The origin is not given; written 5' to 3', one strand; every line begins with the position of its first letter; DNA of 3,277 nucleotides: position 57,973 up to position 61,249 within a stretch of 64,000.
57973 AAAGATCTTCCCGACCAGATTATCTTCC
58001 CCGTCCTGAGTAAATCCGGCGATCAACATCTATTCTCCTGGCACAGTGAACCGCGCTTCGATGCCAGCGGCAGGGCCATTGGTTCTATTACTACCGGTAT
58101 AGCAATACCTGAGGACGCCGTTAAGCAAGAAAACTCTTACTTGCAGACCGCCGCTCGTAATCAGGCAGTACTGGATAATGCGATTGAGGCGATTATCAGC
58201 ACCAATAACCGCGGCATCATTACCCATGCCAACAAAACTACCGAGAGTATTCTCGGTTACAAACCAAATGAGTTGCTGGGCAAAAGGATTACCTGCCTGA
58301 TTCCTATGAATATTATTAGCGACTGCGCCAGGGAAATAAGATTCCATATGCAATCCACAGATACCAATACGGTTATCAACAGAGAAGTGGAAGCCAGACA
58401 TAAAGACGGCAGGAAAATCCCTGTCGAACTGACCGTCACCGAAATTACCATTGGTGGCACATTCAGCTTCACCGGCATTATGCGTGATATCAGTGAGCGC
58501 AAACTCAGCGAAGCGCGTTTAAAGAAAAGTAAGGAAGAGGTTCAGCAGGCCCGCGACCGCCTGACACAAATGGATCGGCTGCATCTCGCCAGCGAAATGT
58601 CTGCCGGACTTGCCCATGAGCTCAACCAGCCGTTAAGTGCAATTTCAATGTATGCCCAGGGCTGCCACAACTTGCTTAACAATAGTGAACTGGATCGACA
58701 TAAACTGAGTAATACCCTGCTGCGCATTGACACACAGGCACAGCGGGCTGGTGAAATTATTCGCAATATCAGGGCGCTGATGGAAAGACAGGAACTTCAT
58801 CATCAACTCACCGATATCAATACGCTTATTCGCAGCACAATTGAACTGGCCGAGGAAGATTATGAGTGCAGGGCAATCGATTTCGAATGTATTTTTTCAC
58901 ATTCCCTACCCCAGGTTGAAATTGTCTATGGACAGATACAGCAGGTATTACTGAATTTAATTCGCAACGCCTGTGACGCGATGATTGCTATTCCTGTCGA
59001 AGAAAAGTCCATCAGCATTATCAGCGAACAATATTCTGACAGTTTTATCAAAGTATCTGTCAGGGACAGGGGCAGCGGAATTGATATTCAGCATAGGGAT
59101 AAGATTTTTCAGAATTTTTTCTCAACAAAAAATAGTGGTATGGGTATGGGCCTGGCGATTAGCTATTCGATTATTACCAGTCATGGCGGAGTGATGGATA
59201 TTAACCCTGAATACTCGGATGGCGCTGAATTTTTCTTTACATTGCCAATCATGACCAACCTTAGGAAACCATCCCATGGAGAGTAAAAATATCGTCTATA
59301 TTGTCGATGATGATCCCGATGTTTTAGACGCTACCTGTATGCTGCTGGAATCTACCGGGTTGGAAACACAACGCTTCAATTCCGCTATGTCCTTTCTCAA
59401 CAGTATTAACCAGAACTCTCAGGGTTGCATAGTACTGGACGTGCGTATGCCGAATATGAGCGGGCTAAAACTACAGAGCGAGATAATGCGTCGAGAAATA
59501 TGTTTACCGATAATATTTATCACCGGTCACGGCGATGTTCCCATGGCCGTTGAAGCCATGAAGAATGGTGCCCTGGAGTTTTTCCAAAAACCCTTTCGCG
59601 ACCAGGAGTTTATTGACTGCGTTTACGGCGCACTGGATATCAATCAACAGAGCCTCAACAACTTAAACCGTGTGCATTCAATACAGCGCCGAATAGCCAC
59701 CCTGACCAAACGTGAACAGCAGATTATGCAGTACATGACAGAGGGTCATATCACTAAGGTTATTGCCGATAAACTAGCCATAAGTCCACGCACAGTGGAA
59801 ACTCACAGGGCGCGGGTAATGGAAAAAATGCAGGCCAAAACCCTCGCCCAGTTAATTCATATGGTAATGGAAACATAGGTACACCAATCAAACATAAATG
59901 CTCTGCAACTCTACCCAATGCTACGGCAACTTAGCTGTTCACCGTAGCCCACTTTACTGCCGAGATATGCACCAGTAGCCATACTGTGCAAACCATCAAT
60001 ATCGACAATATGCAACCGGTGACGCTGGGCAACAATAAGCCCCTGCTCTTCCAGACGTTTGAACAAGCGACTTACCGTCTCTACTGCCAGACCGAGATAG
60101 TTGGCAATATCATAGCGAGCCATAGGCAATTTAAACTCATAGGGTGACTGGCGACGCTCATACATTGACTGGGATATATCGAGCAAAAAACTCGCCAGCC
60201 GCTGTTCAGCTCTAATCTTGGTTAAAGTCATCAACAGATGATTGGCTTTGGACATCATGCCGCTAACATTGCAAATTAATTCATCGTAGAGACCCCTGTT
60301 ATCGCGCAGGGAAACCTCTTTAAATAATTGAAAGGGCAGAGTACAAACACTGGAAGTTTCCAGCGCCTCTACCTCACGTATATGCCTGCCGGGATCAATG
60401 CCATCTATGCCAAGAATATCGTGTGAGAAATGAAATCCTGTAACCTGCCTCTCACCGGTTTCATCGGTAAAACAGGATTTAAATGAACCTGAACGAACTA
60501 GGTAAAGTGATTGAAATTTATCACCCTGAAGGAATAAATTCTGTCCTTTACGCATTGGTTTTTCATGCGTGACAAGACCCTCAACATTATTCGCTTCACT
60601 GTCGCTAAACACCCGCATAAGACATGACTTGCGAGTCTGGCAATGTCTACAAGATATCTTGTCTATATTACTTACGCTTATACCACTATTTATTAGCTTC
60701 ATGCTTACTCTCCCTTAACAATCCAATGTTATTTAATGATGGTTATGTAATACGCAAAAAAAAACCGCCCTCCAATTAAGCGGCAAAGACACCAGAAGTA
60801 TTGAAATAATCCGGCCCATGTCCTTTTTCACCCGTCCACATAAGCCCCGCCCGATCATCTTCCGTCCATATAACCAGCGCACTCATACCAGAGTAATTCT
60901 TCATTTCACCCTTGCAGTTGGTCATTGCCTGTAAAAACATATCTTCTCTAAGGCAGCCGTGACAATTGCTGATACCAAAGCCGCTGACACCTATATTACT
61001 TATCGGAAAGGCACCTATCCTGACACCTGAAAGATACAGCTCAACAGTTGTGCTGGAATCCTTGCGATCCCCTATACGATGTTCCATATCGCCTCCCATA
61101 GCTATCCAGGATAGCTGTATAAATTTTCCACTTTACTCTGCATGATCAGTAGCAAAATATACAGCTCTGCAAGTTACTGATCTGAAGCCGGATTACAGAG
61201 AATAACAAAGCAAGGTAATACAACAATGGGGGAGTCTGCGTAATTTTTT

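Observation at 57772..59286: FixL-like kinase with Cys in place of the proximal heme histidine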

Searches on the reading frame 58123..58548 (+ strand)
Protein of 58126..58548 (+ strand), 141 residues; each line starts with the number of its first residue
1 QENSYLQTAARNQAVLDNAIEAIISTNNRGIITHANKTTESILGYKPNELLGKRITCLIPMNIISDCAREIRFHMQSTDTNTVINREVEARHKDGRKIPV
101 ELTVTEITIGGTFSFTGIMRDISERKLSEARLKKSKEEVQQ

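Call 5: search_solved_structures(query=window:58126-58548:+, max_evalue=0.01, show_alignments=5)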
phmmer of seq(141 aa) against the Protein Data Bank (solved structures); distinct sequences matched with E-value up to 0.01: 22.
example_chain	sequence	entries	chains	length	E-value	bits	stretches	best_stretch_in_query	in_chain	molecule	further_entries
8js5_A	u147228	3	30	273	7.8e-11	45.4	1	13-138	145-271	Sensor protein FixL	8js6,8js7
2cmn_A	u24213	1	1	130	1.2e-10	44.8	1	14-134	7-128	SENSOR PROTEIN FIXL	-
1dp6_A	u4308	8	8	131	1.2e-10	44.8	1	14-134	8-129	FIXL PROTEIN | SENSOR PROTEIN FIXL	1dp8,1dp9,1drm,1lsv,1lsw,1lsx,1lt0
1xj4_A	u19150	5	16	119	5.8e-10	42.6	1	21-133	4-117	Sensor protein fixL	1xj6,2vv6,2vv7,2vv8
1y28_A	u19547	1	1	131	7.5e-10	42.2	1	14-134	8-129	Sensor protein fixL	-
1xj2_A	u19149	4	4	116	7.8e-10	42.2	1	22-133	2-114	Sensor protein fixL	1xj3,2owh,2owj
1d06_A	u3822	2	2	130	2.3e-08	37.4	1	10-122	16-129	nitrogen fixation regulatory protein fixL | FIXL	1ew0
1v9y_A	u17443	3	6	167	8.6e-07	32.3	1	17-125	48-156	Heme pas sensor protein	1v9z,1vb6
1s66_L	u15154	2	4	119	1.5e-06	31.6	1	17-123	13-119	Hypothetical protein yddU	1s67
9cdr_A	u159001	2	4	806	6.9e-06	29.4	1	18-125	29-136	Oxygen sensor protein DosP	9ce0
9cmf_A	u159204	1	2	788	7.1e-06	29.4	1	18-125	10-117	Oxygen sensor protein DosP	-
5fq1_A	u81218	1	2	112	2.8e-05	27.4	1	11-99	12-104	HISTIDINE KINASE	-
9bgv_A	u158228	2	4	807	4.6e-05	26.8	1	18-125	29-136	Oxygen sensor protein DosP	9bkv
9clo_A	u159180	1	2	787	4.7e-05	26.7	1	18-125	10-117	Oxygen sensor protein DosP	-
8bjp_AAA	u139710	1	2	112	5.3e-05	26.5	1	11-99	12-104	cytoplasmic PAS domain of CitA from Geobacillus thermodenitrificans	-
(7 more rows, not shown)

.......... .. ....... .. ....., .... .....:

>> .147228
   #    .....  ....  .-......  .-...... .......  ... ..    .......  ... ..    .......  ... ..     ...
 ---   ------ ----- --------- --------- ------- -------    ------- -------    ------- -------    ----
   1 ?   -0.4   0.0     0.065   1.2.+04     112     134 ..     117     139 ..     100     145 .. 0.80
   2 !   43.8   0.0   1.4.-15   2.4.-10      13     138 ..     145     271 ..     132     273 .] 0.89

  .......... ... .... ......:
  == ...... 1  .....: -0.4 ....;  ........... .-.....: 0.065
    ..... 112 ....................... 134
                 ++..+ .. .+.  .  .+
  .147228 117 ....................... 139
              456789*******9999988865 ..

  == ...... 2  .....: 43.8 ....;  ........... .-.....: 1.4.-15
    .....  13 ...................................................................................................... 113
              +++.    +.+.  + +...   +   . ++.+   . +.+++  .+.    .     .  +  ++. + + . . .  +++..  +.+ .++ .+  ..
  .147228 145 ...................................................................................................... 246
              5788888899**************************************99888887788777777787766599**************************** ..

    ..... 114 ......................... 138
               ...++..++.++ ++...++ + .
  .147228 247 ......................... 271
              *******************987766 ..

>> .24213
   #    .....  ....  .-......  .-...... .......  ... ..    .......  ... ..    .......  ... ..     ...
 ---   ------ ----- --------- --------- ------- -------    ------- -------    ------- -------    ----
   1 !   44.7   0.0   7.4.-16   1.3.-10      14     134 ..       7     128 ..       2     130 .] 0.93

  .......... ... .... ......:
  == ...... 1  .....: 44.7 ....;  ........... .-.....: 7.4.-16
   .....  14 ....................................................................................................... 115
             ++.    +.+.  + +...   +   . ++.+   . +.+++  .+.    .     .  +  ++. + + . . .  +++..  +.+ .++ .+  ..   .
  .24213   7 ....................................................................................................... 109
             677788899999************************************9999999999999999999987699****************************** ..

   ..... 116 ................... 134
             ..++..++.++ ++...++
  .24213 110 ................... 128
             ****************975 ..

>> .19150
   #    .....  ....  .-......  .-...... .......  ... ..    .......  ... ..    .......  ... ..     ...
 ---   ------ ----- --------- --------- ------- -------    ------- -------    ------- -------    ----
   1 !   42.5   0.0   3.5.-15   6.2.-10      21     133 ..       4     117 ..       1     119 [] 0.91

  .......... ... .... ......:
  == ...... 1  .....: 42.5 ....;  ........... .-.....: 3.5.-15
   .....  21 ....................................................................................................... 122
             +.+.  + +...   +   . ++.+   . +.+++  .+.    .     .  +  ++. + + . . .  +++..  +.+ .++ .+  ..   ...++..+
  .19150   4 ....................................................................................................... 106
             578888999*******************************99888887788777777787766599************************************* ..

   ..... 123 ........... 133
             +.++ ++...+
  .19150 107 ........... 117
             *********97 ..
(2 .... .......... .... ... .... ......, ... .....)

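Call 29: predict_structure(alignment_id=A3)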
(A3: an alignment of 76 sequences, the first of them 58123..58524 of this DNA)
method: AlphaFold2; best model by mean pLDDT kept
length: 134 residues; sequences in the alignment: 76
mean_pLDDT: 88.7   pTM: 0.80
mean pLDDT of the five models: 88.7, 87.8, 87.1, 85.5, 78.6
residues with pLDDT >= 90: 84; 70-90: 39; 50-70: 11; < 50: 0
segments of 3 or more residues with pLDDT < 50: none
pLDDT, mean of each block of 10 residues (from residue 1): 79 90 94 95 96 96 88 69 79 96 89 88 95 89
secondary structure, 60 per line:
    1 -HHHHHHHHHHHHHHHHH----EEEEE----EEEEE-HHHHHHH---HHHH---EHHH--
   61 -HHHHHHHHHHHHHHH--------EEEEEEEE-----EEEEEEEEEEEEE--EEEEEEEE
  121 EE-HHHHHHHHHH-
elements in order: H2-18 E23-27 E32-36 H38-44 H48-51 H62-76 E85-92 E98-110 E113-122 H124-133

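Call 32: fold_search(model_id=the predicted structure, library=pdb)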
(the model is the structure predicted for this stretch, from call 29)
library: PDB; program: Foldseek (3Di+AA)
matches with E <= 10: 1632; with E <= 0.001: 627
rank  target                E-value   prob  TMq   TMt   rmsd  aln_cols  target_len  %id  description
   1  8js6_E                2.0e-10  1.00  0.80  0.45   3.3       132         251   26  Dimeric PAS domains of oxygen sensor FixL in complex with cyanide-bound ferric heme (released 2024-06-26)
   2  8js5_G                2.3e-10  1.00  0.80  0.45   3.2       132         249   26  Dimeric PAS domains of oxygen sensor FixL with ferric unliganded heme (released 2024-06-26)
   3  8js5_F                2.7e-10  1.00  0.80  0.45   3.2       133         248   26  Dimeric PAS domains of oxygen sensor FixL with ferric unliganded heme (released 2024-06-26)
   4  8js5_B                3.3e-10  1.00  0.80  0.45   3.2       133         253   26  Dimeric PAS domains of oxygen sensor FixL with ferric unliganded heme (released 2024-06-26)
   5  8js6_C                4.4e-10  1.00  0.82  0.46   2.9       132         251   26  Dimeric PAS domains of oxygen sensor FixL in complex with cyanide-bound ferric heme (released 2024-06-26)
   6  8js5_A                5.8e-10  1.00  0.80  0.45   3.2       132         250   26  Dimeric PAS domains of oxygen sensor FixL with ferric unliganded heme (released 2024-06-26)
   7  1vb6_B                9.3e-10  1.00  0.63  0.75   3.4       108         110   23  Crystal Structure of the heme PAS sensor domain of Ec DOS (oxygen-bound form) (released 2005-04-19)
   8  8js5_C                1.1e-09  1.00  0.81  0.45   3.2       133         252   26  Dimeric PAS domains of oxygen sensor FixL with ferric unliganded heme (released 2024-06-26)
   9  1lt0                  1.4e-09  1.00  0.67  0.76   3.4       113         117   29  Crystal structure of the CN-bound BjFixL heme domain (released 2002-11-20)
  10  1s66_L                1.6e-09  1.00  0.63  0.70   3.4       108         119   23  Crystal structure of heme domain of direct oxygen sensor from E. coli (released 2004-06-22)
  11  4gcz_B                1.9e-09  1.00  0.71  0.27   3.7       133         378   22  Structure of a blue-light photoreceptor (released 2013-06-19)
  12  1dp6                  2.4e-09  1.00  0.67  0.76   3.4       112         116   29  OXYGEN-BINDING COMPLEX OF FIXL HEME DOMAIN (released 2000-12-23)
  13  9cdr_A                3.0e-09  1.00  0.69  0.14   3.3       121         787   21  DosP Apo straight form (released 2024-11-20)
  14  1y28                  3.4e-09  1.00  0.68  0.75   3.3       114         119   28  Crystal structure of the R220A metBJFIXL HEME domain (released 2004-12-07)
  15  7yx0_A                3.4e-09  1.00  0.70  0.59   4.0       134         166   19  Crystal structure of the full-length short LOV protein SBW25-LOV from Pseudomonas fluorescens (light state) (released 2023-05-24)
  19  2cmn                  4.5e-09  1.00  0.67  0.76   3.4       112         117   29  A Proximal Arginine Residue in the Switching Mechanism of the FixL Oxygen Sensor (released 2007-05-15)
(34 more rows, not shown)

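Call 49: search_protein_representatives(protein=window:58123-58524:+)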
Query: 134 residues. Proteins with E-value up to 0.001 (for the whole library): 135089; up to 1e-10: 35467; up to 1e-30: 891. The best 150 are listed.
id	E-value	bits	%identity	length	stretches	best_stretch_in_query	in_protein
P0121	4.8e-104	359.0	27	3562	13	8-127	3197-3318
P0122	6.7e-100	345.6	29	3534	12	20-126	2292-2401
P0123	4.5e-98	339.7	28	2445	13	14-122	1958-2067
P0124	9.4e-96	332.3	27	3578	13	13-121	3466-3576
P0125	1.7e-95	331.4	28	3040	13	14-127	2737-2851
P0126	8.0e-95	329.3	27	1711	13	22-126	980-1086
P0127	8.4e-94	326.0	28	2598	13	11-124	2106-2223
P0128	1.2e-93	325.5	27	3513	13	18-127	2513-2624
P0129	8.7e-91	316.2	28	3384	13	3-126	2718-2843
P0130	8.8e-89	309.8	26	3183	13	12-132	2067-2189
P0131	3.8e-88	307.7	27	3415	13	10-124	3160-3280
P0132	4.1e-88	307.6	28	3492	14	9-127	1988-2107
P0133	8.5e-87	303.4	30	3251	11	18-127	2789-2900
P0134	1.0e-86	303.1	27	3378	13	20-124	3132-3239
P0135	4.9e-86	300.9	26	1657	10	3-131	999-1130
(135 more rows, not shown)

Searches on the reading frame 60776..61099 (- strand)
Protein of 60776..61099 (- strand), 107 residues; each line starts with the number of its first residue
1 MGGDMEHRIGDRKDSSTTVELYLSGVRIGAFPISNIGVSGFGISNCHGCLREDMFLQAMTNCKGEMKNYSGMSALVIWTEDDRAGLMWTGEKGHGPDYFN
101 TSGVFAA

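Call 3: search_protein_families(library=pfam, proteins=[window:60776-61099:-], max_evalue=0.01)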
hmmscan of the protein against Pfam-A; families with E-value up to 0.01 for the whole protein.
window:60776-61099:- (107 aa): 0 families

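Call 35: search_protein_families(library=ncbifam, proteins=[window:60776-61099:-], max_evalue=0.001)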
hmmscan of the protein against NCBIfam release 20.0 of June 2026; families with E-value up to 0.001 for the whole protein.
window:60776-61099:- (107 aa): 0 families

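Call 41: search_protein_families(library=pfam, alignment_id=A1, max_evalue=5)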
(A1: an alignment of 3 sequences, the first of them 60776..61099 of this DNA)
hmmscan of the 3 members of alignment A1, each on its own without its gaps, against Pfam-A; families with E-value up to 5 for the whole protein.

A. member 1, window:60776-61099:- (107 aa): 0 families

B. families by the number of members that match (of 3 scanned): 0 families

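Call 52: find_homologous_proteins(query=window:60776-61087:-, max_evalue=0.001)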
Query window:60776-61087:- (103 aa): 5 proteins with E <= 0.001 among 5 candidates.
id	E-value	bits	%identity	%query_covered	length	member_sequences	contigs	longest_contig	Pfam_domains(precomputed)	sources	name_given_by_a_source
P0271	1.6e-64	233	99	100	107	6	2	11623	-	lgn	-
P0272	4.1e-50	186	79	99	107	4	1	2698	-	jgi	jgi:hypothetical protein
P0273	4.2e-49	183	74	100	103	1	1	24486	-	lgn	-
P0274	5.3e-45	170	74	99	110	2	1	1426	-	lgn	-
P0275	5.3e-45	170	74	100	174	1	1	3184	-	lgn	-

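Call 60: predict_structure(alignment_id=A4)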
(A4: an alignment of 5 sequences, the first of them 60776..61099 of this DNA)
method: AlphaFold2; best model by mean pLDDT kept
length: 107 residues; sequences in the alignment: 5
mean_pLDDT: 41.0   pTM: 0.28
mean pLDDT of the five models: 41.0, 39.8, 38.1, 37.8, 36.1
residues with pLDDT >= 90: 0; 70-90: 0; 50-70: 17; < 50: 90
segments of 3 or more residues with pLDDT < 50: 1-54, 60-74, 82-84, 89-95, 101-107
pLDDT, mean of each block of 10 residues (from residue 1): 29 39 41 37 33 46 42 48 51 46 39
secondary structure, 60 per line:
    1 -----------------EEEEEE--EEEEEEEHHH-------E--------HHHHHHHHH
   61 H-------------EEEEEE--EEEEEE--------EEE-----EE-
elements in order: E18-23 E26-32 H52-61 E75-80 E83-88 E97-99
